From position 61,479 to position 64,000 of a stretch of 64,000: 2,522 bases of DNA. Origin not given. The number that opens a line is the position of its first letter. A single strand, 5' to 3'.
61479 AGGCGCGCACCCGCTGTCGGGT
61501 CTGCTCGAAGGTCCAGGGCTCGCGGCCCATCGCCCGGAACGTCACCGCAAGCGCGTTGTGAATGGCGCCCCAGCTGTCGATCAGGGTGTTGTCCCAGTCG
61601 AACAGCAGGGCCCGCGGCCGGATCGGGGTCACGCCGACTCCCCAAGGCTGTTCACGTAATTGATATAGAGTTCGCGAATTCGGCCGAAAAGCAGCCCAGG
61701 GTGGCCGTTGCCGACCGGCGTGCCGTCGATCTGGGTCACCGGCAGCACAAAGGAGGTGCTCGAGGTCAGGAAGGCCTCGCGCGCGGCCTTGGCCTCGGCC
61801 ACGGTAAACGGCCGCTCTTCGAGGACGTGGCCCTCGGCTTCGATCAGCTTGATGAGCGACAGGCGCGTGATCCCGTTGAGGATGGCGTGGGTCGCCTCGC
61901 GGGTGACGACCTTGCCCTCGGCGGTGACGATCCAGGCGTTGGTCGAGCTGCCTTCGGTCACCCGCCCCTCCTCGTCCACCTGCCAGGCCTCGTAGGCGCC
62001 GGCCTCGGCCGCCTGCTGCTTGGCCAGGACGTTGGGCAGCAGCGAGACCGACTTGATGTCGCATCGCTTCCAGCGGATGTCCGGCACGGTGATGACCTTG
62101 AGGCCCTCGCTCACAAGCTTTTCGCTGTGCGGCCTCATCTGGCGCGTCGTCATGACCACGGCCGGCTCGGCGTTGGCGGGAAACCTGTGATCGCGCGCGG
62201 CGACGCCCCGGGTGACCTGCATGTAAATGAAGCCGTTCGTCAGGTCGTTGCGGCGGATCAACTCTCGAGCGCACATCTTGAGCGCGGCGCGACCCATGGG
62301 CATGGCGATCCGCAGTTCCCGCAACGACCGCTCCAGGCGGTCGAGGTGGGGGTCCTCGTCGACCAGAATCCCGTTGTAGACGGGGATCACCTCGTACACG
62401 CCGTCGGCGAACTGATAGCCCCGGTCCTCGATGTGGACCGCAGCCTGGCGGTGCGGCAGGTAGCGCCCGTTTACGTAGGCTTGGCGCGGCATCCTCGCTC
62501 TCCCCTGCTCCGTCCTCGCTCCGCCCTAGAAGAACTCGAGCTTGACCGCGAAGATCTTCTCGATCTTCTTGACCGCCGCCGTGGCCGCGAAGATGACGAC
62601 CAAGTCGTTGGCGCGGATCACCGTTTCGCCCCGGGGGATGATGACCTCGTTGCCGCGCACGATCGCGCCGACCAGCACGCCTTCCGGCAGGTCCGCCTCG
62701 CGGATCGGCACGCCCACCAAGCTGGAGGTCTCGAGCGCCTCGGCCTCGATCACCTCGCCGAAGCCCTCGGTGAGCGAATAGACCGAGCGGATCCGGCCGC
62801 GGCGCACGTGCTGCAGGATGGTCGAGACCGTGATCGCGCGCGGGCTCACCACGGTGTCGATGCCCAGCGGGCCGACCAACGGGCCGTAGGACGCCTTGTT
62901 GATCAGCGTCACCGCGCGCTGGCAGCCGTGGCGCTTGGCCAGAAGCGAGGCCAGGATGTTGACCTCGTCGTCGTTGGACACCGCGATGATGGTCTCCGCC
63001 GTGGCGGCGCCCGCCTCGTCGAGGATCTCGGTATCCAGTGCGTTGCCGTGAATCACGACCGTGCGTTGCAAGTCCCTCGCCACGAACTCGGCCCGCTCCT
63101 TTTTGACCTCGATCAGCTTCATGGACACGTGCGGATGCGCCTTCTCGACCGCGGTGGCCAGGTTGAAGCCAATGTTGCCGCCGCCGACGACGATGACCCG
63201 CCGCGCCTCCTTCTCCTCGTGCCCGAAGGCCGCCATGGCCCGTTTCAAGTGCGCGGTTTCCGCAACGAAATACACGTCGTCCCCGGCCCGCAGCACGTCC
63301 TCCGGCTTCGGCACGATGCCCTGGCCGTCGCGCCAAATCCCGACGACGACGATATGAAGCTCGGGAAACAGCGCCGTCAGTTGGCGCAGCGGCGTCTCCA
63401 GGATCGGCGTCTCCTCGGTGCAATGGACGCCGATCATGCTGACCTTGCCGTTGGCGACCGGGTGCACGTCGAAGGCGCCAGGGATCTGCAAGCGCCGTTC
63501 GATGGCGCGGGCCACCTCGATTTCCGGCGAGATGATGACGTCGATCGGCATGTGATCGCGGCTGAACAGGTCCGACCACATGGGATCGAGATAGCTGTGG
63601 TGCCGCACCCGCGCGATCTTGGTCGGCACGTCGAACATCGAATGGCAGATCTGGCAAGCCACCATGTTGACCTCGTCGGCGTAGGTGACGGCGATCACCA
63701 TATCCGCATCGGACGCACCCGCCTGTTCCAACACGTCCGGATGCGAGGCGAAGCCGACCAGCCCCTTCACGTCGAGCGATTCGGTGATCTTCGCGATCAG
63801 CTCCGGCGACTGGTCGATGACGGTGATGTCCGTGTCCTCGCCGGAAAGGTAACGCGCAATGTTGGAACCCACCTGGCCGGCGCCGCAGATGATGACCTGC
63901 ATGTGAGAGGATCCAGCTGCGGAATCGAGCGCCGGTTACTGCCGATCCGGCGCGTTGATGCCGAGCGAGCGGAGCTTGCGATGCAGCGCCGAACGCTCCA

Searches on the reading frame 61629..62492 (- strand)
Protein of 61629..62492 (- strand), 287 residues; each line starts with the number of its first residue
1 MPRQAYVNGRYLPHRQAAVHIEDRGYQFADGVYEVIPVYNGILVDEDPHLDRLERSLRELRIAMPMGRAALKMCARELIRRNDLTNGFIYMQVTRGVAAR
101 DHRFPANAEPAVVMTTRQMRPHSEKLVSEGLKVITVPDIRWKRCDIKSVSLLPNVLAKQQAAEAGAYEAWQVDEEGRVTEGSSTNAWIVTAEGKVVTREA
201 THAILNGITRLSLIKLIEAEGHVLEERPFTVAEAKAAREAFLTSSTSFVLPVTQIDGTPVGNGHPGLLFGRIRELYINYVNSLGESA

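Call 5: search_protein_families(library=pfam, proteins=[window:61629-62492:-])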
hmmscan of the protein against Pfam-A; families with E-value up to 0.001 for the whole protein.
window:61629-62492:- (287 aa): 1 family
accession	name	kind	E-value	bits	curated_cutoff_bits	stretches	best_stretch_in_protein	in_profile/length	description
PF01063.24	Aminotran_4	-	6e-49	167.3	28.5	1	31-255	1-223/223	Amino-transferase class IV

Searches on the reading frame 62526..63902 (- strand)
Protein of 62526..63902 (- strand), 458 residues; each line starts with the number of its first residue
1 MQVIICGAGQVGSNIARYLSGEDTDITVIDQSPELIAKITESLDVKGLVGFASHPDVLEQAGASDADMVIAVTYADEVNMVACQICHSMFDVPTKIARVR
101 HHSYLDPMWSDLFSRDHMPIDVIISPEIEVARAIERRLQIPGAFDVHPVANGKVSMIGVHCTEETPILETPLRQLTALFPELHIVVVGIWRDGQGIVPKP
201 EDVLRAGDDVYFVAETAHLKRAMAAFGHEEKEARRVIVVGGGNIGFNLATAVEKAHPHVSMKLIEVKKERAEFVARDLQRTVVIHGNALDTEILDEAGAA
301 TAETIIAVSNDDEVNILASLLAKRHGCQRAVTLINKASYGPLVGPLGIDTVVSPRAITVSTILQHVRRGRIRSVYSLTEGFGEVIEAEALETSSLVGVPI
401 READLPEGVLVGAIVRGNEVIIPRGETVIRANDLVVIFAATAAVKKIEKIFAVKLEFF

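Call 5: search_protein_families(library=pfam, proteins=[window:62526-63902:-])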
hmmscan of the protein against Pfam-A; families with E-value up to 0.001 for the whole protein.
window:62526-63902:- (458 aa): 14 families
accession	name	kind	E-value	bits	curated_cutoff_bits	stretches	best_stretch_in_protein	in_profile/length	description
PF02254.24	TrkA_N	-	2.6e-50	170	23.8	2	3-126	1-116/116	TrkA-N domain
PF02080.26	TrkA_C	-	5.7e-25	87.5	27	2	385-451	2-70/71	TrkA-C domain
PF13241.12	NAD_binding_7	-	1.4e-08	35.7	22.1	1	2-88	9-84/104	Putative NAD(P)-binding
PF07992.20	Pyr_redox_2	-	1.5e-06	28.3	26.1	0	229-265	138-172/291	Pyridine nucleotide-disulphide oxidoreductase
PF13478.12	XdhC_C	-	5.3e-06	27.4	29.7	0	3-80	1-58/125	XdhC Rossmann domain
PF03807.23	F420_oxidored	-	9.4e-06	26.6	21.6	0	4-52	4-46/94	NADP oxidoreductase coenzyme F420-dependent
PF00070.33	Pyr_redox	-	2.1e-05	25.4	22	0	235-259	1-25/82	Pyridine nucleotide-disulphide oxidoreductase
PF02737.24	3HCDH_N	-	5.9e-05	23.5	22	0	2-44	1-43/180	3-hydroxyacyl-CoA dehydrogenase, NAD binding domain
PF03435.24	Sacchrp_dh_NADP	-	7.5e-05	23.5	25.1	0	3-47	1-47/129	Saccharopine dehydrogenase NADP binding domain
PF01408.29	GFO_IDH_MocA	-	8.7e-05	23.6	24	0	235-281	2-49/120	Oxidoreductase family, NAD-binding Rossmann fold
PF01266.30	DAO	-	9.9e-05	22.5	27.9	0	3-34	2-33/353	FAD dependent oxidoreductase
PF02826.25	2-Hacid_dh_C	-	0.00055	19.8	25.1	0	2-37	38-73/178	D-isomer specific 2-hydroxyacid dehydrogenase, NAD binding domain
PF00056.29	Ldh_1_N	-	0.00057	20.4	27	0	235-291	2-59/141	lactate/malate dehydrogenase, NAD binding domain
PF01210.29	NAD_Gly3P_dh_N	-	0.00066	20.1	23.1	0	3-57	2-57/158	NAD-dependent glycerol-3-phosphate dehydrogenase N-terminus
